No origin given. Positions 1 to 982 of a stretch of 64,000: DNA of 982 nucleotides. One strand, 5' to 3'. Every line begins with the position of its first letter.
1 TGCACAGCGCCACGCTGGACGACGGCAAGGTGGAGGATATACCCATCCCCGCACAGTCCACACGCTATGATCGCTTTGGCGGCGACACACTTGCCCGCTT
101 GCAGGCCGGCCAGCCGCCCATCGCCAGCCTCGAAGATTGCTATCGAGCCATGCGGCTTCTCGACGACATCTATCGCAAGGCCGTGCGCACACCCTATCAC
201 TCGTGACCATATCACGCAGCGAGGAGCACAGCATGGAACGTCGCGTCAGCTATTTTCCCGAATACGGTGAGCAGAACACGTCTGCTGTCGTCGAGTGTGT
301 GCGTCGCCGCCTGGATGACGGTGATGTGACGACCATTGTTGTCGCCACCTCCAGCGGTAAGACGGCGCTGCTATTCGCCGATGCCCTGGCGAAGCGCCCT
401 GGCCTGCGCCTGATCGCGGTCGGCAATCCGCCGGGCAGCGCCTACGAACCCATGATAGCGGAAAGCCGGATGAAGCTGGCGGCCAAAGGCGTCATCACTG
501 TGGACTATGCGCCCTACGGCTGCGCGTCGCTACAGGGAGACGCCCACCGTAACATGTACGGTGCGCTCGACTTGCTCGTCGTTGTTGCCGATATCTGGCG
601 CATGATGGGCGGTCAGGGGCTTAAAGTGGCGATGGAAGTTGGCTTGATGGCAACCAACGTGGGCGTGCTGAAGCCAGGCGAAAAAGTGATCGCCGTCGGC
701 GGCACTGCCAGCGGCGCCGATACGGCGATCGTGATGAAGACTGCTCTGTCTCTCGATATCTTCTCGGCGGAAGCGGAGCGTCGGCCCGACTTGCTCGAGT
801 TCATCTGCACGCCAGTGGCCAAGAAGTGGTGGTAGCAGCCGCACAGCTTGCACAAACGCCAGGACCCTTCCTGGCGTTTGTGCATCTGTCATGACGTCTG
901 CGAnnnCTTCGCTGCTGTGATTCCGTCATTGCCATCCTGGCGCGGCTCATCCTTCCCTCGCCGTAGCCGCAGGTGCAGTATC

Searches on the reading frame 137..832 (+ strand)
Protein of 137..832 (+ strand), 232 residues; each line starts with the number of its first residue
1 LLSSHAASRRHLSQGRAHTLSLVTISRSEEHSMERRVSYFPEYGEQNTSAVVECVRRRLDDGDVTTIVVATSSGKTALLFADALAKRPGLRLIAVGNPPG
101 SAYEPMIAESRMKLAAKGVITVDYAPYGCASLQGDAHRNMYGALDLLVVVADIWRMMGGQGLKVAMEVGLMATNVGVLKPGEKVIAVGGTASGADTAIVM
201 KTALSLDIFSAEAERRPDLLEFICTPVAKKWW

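Call 42: search_protein_families(library=pfam, proteins=[window:137-832:+], max_evalue=0.001)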
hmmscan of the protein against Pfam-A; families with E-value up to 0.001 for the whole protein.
window:137-832:+ (232 aa): 1 family
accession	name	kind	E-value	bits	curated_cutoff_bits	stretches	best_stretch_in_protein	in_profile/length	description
PF02887.21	PK_C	-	5.9e-08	33.2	28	1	50-199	2-113/114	Pyruvate kinase, alpha/beta domain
